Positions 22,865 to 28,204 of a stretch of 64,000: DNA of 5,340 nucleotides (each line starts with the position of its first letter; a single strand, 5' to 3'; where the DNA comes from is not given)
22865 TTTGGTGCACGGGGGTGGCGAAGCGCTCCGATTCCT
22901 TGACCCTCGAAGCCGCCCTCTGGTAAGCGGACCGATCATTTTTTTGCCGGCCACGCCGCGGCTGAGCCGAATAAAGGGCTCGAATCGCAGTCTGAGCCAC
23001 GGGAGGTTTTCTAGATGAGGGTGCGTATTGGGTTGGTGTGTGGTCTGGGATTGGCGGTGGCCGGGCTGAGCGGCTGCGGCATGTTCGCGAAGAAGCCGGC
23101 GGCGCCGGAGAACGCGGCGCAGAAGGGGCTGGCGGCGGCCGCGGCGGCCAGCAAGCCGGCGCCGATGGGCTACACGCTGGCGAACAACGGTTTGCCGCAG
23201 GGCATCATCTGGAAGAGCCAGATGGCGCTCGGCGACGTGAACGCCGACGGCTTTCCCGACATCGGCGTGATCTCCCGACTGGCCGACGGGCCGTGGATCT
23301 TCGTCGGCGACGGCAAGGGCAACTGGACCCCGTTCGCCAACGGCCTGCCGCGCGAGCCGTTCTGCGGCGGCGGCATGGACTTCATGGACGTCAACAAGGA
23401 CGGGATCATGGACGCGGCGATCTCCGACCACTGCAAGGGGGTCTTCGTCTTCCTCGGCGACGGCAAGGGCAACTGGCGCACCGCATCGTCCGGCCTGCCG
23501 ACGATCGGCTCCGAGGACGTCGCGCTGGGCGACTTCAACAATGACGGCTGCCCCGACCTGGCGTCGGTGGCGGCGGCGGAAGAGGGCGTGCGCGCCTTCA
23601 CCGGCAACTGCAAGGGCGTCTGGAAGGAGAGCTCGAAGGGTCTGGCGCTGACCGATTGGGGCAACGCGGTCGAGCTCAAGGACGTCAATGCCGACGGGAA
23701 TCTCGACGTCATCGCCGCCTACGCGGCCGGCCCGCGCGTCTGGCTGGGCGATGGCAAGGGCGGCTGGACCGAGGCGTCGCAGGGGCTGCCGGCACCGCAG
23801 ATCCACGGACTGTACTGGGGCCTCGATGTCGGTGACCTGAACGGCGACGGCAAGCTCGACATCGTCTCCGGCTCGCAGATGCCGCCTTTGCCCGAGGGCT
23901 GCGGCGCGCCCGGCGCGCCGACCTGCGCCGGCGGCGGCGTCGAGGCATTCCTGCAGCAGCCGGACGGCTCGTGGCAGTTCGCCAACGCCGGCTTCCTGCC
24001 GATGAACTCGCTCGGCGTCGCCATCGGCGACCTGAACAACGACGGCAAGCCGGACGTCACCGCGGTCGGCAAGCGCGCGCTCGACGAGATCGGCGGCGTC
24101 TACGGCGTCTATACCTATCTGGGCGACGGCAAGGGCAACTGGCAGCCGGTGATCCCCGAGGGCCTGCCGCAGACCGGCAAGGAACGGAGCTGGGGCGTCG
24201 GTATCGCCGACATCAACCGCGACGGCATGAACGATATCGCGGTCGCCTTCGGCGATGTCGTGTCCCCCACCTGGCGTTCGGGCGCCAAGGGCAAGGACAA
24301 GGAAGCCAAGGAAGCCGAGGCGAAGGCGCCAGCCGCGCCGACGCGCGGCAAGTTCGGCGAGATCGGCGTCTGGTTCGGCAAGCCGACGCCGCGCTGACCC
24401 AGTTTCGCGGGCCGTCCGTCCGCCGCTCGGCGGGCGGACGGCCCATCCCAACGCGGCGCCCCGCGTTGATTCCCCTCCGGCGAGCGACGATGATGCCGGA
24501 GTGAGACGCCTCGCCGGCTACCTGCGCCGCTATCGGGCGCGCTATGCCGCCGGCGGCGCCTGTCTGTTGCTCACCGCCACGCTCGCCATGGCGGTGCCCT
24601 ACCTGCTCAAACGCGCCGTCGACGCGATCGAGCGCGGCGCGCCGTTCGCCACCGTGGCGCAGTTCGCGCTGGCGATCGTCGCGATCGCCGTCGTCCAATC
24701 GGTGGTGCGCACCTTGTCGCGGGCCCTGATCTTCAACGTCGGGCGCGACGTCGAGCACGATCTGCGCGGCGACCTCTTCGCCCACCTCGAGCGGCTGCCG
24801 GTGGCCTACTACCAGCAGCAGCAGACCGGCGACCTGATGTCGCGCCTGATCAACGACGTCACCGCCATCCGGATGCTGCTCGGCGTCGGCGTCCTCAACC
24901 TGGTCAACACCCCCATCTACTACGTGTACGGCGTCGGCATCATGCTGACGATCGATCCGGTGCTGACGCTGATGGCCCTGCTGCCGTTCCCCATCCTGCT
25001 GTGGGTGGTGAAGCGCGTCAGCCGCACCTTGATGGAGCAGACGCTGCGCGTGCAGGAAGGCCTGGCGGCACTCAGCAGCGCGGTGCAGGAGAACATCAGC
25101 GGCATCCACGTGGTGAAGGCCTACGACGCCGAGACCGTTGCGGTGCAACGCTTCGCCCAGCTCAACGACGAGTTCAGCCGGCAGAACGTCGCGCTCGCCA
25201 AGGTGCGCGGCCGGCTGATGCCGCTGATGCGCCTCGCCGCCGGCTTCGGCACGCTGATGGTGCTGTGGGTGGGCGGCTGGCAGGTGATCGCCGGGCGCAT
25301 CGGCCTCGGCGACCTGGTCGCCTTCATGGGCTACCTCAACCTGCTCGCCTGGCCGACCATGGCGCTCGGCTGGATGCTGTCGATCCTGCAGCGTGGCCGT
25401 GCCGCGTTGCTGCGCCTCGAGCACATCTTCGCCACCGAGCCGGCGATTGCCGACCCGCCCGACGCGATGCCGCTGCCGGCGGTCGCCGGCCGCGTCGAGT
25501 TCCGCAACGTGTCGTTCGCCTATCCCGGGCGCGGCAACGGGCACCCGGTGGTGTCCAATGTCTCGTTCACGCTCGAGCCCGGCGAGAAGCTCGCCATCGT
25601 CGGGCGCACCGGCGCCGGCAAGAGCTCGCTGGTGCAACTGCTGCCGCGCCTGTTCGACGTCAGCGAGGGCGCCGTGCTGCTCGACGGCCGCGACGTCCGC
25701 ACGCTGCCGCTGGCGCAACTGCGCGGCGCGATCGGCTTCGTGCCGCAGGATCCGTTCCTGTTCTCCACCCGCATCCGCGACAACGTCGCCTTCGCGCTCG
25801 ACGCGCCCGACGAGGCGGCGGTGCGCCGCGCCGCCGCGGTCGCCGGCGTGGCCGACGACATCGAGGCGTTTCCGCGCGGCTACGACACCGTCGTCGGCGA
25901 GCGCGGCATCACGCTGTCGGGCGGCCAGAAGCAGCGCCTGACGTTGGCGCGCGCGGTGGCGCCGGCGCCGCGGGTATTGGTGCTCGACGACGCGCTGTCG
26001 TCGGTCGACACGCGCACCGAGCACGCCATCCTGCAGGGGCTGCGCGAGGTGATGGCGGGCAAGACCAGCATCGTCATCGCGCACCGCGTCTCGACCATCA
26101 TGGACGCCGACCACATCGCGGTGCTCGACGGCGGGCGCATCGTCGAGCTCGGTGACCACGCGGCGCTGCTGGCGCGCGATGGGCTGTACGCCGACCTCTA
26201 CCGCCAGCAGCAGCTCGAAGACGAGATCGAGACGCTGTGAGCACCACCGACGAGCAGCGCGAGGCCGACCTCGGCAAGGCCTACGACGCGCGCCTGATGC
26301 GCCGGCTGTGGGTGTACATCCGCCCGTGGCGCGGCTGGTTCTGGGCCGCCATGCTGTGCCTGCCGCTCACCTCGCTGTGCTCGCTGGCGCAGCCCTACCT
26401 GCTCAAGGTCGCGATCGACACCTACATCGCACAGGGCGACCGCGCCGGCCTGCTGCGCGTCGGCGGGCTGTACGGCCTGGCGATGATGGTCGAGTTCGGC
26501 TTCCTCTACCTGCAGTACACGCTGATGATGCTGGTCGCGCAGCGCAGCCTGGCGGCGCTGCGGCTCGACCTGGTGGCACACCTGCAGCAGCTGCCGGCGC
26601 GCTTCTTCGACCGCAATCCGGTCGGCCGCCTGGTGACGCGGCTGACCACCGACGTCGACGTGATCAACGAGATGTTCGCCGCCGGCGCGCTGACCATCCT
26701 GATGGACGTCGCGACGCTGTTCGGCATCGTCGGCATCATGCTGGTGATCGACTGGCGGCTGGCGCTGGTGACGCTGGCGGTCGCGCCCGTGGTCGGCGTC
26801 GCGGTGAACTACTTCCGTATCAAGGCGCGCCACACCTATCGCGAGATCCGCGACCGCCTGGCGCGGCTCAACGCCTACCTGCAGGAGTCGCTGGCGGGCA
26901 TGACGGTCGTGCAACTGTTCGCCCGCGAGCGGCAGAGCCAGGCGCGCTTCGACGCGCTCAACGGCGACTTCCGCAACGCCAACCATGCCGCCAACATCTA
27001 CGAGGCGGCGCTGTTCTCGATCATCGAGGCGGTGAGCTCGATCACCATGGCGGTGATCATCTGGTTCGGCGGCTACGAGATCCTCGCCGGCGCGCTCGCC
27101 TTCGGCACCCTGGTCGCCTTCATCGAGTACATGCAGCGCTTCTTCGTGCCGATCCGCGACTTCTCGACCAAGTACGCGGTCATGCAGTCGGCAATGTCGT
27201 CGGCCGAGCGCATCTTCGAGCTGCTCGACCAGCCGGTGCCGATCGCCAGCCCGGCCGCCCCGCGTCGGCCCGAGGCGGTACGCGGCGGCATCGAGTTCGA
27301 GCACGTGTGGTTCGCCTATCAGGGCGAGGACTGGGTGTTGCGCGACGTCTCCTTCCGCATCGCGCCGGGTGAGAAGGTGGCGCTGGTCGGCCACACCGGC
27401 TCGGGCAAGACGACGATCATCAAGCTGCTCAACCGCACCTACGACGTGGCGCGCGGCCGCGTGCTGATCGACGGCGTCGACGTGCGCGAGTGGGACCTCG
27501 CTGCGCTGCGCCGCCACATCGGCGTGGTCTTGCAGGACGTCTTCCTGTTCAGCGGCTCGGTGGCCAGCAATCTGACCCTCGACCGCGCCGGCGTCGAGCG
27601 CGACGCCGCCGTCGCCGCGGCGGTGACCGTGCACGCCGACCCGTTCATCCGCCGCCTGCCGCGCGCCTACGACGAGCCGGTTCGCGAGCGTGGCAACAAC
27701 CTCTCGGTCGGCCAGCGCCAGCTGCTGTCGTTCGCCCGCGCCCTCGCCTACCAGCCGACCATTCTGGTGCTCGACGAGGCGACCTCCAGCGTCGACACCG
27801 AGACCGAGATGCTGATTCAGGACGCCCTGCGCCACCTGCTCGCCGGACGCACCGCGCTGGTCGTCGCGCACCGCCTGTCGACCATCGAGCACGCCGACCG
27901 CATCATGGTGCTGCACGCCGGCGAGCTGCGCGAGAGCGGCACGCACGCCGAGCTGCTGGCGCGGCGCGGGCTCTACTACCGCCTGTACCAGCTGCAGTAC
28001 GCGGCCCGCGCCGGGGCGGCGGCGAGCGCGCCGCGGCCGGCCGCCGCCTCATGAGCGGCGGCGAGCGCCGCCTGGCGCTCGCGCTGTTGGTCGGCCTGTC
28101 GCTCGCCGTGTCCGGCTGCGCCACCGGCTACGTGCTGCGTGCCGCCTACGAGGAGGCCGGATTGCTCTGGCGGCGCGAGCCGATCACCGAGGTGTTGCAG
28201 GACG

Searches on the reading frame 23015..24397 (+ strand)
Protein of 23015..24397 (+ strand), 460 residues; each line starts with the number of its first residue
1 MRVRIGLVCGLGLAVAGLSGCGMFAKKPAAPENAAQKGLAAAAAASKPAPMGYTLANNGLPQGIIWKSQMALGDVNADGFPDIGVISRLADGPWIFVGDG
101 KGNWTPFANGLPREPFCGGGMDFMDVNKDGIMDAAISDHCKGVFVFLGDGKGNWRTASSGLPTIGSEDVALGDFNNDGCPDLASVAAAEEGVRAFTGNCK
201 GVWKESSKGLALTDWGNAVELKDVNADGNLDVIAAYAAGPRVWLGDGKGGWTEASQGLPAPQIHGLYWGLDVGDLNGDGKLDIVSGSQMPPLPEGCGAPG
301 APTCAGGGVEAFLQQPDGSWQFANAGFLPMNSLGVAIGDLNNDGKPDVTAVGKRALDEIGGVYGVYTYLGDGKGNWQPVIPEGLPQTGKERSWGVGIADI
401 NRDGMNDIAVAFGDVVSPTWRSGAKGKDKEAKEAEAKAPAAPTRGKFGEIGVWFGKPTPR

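Call 12: search_protein_families(library=pfam, proteins=[window:23015-24397:+], max_evalue=0.001)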
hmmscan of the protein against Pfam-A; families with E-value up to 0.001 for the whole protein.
window:23015-24397:+ (460 aa): 2 families
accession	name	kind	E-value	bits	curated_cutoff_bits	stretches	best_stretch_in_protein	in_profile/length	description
PF13517.12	FG-GAP_3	-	9.3e-42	141.9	26.9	5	223-284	1-60/61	FG-GAP-like repeat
PF01839.29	FG-GAP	-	1.6e-17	63.4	22.1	1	268-289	3-24/37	FG-GAP repeat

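Call 65: search_protein_families(library=ncbifam, proteins=[window:23015-24397:+], max_evalue=0.01)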
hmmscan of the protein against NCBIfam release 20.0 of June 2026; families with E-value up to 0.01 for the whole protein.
window:23015-24397:+ (460 aa): 1 family
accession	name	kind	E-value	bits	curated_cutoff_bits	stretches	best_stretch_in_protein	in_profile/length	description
NF047539.1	XAC2610_fam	domain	4e-11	43.3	35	0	171-186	3-18/89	XAC2610-related protein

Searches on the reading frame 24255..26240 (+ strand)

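Call 12: search_protein_families(library=pfam, proteins=[window:24255-26240:+], max_evalue=0.001)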
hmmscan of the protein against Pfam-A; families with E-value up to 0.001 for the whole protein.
window:24255-26240:+ (661 aa): 3 families
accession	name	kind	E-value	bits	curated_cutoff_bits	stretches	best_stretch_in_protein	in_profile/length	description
PF00664.28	ABC_membrane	-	3.6e-47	161.8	28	1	100-367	4-273/274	ABC transporter transmembrane region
PF00005.33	ABC_tran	-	3.6e-29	102.6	25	1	434-581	2-136/137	ABC transporter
PF02463.25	SMC_N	-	0.00053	19.9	40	0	475-621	112-208/220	RecF/RecN/SMC N terminal domain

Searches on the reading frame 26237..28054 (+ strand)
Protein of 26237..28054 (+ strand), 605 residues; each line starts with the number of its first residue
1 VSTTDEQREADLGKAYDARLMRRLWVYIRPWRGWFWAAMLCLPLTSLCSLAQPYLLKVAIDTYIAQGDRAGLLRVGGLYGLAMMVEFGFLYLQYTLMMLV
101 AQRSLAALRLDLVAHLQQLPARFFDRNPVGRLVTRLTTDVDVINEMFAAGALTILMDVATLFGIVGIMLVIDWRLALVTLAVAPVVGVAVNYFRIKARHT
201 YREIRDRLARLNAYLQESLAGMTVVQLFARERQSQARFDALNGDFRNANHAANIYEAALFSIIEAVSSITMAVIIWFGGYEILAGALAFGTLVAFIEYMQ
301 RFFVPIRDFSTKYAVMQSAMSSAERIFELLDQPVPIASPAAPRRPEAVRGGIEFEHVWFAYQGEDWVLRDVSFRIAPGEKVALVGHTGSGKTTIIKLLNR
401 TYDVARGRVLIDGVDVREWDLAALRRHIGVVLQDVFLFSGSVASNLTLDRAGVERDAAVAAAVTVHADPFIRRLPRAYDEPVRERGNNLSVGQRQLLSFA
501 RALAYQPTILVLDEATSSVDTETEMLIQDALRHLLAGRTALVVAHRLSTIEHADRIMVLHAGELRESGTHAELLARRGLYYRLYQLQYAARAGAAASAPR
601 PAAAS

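Call 12: search_protein_families(library=pfam, proteins=[window:26237-28054:+], max_evalue=0.001)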
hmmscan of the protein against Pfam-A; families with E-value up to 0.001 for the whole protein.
window:26237-28054:+ (605 aa): 5 families
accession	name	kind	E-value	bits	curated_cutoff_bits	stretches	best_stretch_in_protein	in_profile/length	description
PF00664.28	ABC_membrane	-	8.1e-56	190.1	28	1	36-305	2-273/274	ABC transporter transmembrane region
PF00005.33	ABC_tran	-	3.9e-31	108.9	25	1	368-517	1-137/137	ABC transporter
PF13191.12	AAA_16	-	9.1e-06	26.7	32.6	1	379-535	25-160/167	AAA ATPase domain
PF02463.25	SMC_N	-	2.1e-05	24.5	40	0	408-559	110-211/220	RecF/RecN/SMC N terminal domain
PF13401.12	AAA_22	-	5.3e-05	24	27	1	382-519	9-96/130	AAA domain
